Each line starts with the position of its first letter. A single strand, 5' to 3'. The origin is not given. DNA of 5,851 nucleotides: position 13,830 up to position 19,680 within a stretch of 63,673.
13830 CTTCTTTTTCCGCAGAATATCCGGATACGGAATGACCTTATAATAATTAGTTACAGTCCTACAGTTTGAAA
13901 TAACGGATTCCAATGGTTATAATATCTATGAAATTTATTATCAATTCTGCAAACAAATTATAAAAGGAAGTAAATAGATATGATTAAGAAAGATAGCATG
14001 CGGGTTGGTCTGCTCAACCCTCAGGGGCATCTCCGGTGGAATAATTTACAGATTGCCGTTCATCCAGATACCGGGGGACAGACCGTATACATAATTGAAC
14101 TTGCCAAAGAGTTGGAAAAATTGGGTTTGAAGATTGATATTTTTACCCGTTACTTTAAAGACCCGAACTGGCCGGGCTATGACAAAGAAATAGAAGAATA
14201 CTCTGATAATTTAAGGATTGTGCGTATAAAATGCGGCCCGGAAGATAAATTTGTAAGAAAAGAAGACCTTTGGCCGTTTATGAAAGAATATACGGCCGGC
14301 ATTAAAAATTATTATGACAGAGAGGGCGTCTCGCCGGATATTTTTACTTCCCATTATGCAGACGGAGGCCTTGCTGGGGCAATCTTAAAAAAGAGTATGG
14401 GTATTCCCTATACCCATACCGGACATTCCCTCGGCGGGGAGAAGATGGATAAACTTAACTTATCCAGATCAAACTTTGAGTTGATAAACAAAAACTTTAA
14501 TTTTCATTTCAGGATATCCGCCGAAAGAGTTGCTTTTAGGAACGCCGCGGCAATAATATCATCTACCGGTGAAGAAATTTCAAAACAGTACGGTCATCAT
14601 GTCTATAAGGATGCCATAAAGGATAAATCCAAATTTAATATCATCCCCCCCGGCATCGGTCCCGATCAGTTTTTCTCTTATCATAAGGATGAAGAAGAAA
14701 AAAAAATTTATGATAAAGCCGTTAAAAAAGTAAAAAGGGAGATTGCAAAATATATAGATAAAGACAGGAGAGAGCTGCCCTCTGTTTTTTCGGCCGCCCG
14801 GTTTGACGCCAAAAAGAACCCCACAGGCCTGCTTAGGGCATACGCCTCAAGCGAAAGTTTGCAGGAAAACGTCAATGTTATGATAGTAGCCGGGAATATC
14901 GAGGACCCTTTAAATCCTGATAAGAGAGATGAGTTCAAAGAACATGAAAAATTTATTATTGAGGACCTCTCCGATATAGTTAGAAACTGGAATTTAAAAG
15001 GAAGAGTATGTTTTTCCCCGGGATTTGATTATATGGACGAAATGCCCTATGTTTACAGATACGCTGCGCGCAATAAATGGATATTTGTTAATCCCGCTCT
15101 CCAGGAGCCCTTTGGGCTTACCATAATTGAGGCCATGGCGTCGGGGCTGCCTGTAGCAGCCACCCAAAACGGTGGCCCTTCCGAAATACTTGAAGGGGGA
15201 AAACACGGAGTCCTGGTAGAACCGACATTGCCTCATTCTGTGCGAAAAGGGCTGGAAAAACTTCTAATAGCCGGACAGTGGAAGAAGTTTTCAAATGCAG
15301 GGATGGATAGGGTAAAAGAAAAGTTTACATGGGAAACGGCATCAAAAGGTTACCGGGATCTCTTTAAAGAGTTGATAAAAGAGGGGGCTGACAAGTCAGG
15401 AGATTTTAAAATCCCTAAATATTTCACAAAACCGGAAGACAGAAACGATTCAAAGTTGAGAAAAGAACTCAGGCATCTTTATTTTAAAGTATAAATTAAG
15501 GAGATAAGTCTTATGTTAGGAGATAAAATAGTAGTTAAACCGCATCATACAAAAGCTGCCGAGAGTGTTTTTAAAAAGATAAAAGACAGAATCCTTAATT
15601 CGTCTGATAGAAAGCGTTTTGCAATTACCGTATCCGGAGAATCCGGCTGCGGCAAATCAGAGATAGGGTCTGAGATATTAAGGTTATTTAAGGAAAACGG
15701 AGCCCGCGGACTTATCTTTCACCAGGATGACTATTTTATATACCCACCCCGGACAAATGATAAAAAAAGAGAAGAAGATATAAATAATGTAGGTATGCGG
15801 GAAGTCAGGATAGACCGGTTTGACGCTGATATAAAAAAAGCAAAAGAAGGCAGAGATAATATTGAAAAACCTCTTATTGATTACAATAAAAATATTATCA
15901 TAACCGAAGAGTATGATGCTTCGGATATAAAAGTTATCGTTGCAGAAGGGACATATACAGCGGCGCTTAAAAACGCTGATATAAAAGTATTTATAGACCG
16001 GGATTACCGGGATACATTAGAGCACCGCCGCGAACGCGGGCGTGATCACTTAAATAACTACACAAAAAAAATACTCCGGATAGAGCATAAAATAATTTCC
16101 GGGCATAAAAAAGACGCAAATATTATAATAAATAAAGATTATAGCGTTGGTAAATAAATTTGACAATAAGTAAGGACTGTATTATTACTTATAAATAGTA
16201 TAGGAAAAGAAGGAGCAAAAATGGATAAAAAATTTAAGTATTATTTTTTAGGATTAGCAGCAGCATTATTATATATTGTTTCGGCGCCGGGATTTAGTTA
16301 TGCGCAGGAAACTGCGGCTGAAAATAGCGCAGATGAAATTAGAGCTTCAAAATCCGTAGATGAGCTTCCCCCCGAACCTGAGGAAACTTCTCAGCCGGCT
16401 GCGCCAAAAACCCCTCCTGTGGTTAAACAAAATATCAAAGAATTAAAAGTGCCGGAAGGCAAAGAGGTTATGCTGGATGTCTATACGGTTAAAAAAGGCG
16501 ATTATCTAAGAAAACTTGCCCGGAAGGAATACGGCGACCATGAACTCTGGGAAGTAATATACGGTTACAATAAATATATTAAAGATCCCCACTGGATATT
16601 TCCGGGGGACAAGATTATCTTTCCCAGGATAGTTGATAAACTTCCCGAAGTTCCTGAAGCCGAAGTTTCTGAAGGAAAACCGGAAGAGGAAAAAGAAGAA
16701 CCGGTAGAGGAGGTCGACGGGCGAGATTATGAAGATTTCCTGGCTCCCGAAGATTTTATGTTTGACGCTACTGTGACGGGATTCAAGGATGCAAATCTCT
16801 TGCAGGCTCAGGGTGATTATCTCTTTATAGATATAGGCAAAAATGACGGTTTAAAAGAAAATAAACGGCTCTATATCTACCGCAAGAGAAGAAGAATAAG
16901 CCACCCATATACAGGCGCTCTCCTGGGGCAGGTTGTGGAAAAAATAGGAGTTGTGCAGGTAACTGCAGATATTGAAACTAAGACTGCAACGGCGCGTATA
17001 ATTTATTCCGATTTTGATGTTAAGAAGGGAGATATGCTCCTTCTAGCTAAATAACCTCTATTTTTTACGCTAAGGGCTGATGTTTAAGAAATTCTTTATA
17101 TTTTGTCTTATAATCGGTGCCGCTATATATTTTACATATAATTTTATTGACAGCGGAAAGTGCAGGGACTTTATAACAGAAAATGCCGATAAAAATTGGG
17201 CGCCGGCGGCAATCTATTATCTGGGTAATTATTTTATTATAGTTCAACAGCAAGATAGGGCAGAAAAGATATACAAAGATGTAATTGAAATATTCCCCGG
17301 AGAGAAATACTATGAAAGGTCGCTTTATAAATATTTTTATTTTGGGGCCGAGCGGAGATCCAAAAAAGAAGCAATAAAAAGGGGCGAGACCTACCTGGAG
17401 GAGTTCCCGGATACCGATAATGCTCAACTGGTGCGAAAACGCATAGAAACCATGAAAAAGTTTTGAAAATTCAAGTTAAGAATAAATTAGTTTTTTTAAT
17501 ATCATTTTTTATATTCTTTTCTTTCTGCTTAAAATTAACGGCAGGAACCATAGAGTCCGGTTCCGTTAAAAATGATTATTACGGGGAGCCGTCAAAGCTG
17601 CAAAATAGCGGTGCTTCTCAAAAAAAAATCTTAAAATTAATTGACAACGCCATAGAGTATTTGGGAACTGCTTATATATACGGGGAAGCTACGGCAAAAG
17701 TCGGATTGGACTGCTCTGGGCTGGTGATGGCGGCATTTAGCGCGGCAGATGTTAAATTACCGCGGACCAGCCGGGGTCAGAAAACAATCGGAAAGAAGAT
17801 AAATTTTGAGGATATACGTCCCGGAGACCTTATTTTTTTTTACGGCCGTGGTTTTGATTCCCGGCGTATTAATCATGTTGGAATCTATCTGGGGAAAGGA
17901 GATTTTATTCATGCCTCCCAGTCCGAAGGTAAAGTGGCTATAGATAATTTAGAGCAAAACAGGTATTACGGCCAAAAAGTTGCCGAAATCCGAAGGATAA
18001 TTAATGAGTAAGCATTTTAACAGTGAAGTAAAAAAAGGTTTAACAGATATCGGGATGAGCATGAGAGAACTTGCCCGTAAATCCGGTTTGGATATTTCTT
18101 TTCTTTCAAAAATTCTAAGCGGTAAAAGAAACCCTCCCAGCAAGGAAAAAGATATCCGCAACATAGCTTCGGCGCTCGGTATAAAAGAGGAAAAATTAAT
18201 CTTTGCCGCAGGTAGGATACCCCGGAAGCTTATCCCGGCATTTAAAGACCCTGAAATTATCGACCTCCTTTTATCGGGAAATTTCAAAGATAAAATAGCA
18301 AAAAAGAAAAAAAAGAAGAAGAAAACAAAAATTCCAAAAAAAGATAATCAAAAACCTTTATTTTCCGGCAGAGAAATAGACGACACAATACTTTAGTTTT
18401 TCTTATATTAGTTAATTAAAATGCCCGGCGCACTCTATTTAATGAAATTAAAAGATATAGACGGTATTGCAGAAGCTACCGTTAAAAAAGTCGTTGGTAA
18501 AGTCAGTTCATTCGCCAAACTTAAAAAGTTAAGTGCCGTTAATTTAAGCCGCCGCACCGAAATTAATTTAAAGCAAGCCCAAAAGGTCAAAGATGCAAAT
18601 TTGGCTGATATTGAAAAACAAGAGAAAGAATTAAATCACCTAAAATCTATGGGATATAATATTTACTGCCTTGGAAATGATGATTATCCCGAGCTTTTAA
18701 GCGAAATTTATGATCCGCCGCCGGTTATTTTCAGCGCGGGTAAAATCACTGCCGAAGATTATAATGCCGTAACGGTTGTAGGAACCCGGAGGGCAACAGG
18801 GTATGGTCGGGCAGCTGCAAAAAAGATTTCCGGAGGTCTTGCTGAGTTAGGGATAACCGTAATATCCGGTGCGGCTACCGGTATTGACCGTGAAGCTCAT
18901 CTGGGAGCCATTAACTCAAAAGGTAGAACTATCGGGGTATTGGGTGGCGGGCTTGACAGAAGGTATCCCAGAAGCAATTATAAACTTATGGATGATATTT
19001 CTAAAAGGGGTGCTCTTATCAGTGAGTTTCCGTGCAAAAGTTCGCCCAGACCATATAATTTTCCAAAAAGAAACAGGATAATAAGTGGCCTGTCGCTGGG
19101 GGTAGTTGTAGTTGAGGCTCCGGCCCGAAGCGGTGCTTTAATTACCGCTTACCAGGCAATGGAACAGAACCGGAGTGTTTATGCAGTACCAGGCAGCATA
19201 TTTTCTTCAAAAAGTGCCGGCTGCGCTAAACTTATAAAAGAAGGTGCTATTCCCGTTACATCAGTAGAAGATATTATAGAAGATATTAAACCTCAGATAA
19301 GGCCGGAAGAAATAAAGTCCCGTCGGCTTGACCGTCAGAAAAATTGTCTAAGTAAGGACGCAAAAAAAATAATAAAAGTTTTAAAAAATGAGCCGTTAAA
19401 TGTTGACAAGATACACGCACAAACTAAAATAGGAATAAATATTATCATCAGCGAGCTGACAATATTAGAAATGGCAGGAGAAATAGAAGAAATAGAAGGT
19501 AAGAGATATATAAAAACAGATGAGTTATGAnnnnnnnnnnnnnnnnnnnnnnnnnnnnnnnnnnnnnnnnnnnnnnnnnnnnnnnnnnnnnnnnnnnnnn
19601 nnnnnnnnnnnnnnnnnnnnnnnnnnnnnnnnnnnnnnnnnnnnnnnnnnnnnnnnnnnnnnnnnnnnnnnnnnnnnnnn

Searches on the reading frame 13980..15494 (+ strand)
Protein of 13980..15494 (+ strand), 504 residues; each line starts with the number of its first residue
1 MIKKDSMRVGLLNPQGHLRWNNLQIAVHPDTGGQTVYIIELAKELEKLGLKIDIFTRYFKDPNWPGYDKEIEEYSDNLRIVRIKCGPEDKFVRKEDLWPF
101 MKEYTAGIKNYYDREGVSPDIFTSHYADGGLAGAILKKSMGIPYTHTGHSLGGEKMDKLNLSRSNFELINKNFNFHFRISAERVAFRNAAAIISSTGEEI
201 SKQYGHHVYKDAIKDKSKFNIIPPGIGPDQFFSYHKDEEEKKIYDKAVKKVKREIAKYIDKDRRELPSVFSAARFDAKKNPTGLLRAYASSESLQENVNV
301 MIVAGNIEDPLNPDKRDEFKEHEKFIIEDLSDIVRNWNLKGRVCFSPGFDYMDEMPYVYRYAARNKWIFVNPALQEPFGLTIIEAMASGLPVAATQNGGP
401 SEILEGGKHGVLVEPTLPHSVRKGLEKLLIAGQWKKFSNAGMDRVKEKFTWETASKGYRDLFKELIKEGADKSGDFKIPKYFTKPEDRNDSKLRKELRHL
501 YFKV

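Call 94: search_protein_families(library=pfam, proteins=[window:13980-15494:+], max_evalue=0.0001)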
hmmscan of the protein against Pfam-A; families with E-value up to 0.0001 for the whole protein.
window:13980-15494:+ (504 aa): 5 families
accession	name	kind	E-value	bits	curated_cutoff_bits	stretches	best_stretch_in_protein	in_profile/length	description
PF00534.26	Glycos_transf_1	-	2.7e-22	79.5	26.4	1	267-430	16-157/172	Glycosyl transferases group 1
PF00862.26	GT-B_Sucrose_synth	-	3.8e-16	59.2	23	1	9-249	16-286/290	Sucrose synthase first GT-B domain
PF13692.12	Glyco_trans_1_4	-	1.5e-14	54.9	27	1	272-429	7-140/142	Glycosyl transferases group 1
PF13439.12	Glyco_transf_4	-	1.6e-11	45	28.5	1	32-226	2-166/170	Glycosyltransferase Family 4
PF13579.12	Glyco_trans_4_4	-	8.8e-09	36.3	29.7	1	32-197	1-136/158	Glycosyl transferase 4-like domain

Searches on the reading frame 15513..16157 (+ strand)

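Call 94: search_protein_families(library=pfam, proteins=[window:15513-16157:+], max_evalue=0.0001)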
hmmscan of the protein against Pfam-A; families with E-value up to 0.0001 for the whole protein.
window:15513-16157:+ (214 aa): 1 family
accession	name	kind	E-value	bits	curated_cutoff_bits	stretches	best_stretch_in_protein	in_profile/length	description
PF00485.24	PRK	-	1.6e-07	31.8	22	1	38-165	2-139/196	Phosphoribulokinase / Uridine kinase family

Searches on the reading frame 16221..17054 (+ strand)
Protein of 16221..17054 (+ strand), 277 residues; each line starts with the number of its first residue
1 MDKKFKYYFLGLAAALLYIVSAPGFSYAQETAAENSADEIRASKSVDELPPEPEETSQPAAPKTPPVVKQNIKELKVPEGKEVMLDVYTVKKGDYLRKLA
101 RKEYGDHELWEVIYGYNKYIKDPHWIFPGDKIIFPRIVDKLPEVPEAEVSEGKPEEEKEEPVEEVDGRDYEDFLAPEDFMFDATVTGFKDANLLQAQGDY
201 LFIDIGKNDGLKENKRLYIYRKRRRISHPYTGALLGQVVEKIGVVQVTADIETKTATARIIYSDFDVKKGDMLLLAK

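Call 94: search_protein_families(library=pfam, proteins=[window:16221-17054:+], max_evalue=0.0001)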
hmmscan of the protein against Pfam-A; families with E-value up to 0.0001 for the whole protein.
window:16221-17054:+ (277 aa): 1 family
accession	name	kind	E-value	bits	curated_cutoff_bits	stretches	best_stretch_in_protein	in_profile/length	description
PF01476.26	LysM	-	4.8e-05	23.7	20.9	0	88-135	1-43/43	LysM domain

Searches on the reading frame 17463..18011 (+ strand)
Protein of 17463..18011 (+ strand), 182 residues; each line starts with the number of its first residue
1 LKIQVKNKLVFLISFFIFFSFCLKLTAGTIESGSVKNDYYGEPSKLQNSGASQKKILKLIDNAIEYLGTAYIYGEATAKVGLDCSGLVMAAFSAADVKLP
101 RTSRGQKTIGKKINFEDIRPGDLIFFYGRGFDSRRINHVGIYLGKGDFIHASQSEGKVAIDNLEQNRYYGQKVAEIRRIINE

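Call 94: search_protein_families(library=pfam, proteins=[window:17463-18011:+], max_evalue=0.0001)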
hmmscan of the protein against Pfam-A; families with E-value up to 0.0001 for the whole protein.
window:17463-18011:+ (182 aa): 1 family
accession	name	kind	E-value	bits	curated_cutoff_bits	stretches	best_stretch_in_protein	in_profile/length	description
PF00877.26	NLPC_P60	-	1.3e-25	89.9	23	1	68-177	1-104/105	NlpC/P60 family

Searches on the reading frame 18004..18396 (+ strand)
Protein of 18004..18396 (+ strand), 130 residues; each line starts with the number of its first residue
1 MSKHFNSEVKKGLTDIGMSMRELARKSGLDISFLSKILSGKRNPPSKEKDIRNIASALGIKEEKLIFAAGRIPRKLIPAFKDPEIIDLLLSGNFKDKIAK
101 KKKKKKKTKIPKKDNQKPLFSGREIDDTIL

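Call 94: search_protein_families(library=pfam, proteins=[window:18004-18396:+], max_evalue=0.0001)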
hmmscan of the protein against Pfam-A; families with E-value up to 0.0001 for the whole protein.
window:18004-18396:+ (130 aa): 3 families
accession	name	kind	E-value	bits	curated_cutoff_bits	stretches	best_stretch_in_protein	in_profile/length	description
PF01381.28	HTH_3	-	4.7e-07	30.2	23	1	16-63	8-53/55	Helix-turn-helix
PF12844.13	HTH_19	-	4.8e-06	26.8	30.2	1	17-66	12-59/64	Helix-turn-helix domain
PF13560.12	HTH_31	-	3.3e-05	24.5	27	1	17-63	14-59/64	Helix-turn-helix domain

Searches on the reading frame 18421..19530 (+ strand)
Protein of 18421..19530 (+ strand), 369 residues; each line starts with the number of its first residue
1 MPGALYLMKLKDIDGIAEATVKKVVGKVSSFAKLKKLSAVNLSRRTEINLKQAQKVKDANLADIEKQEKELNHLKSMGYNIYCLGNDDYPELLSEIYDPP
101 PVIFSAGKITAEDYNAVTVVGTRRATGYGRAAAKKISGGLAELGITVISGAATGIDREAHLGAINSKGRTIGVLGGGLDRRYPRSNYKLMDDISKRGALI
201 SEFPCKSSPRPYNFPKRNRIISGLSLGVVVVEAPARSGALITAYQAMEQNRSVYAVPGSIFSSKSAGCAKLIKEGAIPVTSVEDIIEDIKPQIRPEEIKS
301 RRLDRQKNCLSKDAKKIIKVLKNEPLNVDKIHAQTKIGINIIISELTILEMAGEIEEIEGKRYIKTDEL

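Call 94: search_protein_families(library=pfam, proteins=[window:18421-19530:+], max_evalue=0.0001)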
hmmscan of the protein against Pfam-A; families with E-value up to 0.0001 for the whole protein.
window:18421-19530:+ (369 aa): 3 families
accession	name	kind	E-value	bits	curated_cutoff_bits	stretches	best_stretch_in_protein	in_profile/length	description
PF02481.21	DNA_processg_A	-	1.4e-76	256.8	29.6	1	74-280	2-211/212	DNA recombination-mediator protein A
PF17782.7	DprA_WH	-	8.8e-08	32.5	22.9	1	310-360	10-60/61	DprA winged helix domain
PF18306.6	LDcluster4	-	9.8e-05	22.4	26.3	0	116-177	3-65/151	SLOG cluster4 family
